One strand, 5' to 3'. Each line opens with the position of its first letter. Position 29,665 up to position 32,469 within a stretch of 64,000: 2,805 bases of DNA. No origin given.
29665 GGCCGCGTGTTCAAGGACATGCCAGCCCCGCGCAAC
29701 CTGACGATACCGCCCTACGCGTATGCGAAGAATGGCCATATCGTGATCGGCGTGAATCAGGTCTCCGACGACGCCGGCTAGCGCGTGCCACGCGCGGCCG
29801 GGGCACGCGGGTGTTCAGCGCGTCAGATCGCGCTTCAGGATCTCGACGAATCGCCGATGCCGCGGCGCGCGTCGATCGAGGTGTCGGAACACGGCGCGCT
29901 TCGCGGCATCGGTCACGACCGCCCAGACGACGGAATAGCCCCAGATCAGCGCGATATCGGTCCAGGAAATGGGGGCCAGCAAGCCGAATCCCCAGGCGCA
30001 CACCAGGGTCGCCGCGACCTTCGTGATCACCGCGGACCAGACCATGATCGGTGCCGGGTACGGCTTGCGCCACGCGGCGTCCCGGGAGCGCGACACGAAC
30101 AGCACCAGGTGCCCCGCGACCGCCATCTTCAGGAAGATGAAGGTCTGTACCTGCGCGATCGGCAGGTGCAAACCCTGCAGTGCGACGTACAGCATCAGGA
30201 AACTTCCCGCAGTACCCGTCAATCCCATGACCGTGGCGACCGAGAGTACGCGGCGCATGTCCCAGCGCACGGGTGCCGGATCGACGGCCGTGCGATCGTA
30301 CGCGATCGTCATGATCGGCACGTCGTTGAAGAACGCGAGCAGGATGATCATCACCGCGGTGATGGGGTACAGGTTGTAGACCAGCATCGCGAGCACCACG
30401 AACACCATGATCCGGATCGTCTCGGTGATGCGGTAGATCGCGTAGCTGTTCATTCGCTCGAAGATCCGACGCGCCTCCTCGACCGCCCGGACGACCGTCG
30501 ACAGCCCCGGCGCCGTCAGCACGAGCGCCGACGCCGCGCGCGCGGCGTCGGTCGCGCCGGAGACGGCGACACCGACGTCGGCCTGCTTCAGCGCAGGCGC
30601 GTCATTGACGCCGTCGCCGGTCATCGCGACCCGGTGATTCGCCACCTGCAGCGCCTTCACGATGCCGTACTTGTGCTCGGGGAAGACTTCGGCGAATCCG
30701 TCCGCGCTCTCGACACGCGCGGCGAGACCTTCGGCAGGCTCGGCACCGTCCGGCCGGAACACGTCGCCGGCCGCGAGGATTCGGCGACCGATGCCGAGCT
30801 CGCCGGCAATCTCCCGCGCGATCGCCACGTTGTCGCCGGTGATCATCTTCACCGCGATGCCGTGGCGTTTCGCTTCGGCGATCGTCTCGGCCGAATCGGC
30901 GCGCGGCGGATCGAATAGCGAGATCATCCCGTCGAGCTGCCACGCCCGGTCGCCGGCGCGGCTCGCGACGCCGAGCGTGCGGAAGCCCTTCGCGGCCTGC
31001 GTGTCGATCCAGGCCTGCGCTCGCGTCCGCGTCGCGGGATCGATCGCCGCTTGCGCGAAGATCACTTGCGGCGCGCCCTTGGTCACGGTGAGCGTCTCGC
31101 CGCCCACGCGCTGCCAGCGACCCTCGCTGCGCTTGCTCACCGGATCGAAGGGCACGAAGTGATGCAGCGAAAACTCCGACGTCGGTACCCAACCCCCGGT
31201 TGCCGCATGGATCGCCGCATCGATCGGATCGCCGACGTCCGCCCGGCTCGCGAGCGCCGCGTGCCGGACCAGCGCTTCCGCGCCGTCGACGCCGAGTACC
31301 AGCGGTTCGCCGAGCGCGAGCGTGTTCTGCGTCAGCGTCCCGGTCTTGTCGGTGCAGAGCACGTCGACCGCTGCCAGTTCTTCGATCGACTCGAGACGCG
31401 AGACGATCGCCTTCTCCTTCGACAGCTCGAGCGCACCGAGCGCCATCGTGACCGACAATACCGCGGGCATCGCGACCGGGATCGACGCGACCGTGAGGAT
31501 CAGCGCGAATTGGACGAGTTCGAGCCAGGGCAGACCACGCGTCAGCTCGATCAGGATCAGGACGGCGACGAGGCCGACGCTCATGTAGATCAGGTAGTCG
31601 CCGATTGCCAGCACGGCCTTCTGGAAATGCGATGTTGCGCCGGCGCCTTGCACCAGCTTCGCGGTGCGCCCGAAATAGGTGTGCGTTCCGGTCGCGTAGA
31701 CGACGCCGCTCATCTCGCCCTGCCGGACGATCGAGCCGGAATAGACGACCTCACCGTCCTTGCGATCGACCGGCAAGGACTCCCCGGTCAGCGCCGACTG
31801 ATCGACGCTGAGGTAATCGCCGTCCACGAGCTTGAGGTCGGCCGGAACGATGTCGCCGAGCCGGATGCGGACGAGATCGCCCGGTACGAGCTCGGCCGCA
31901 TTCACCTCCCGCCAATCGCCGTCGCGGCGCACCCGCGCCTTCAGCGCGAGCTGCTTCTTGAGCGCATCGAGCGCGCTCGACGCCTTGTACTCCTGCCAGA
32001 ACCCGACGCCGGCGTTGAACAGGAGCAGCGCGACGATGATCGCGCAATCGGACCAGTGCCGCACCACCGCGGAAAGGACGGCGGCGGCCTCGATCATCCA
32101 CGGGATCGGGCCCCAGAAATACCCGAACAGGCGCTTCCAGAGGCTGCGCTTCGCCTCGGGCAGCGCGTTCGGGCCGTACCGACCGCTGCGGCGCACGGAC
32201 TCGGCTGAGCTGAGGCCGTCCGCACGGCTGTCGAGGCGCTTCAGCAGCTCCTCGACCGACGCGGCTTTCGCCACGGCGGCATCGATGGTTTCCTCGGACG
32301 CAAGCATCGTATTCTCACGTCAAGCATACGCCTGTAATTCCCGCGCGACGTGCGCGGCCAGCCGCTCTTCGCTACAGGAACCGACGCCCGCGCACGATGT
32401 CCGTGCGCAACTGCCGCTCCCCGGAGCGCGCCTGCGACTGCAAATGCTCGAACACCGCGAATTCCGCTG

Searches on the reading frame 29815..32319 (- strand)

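Call 13: search_protein_families(library=pfam, max_evalue=0.00001, proteins=[window:29815-32319:-])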
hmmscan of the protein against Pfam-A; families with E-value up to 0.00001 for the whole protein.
window:29815-32319:- (834 aa): 3 families
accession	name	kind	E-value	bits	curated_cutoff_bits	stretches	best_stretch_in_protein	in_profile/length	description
PF00122.25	E1-E2_ATPase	-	3.7e-49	167.1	28.1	1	125-301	4-180/181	E1-E2 ATPase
PF00702.32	Hydrolase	-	2.9e-17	64.1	26.4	1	319-581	2-191/191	haloacid dehalogenase-like hydrolase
PF00690.31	Cation_ATPase_N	-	5.7e-15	55.2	20.4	1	19-83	3-69/69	Cation transporter/ATPase, N-terminus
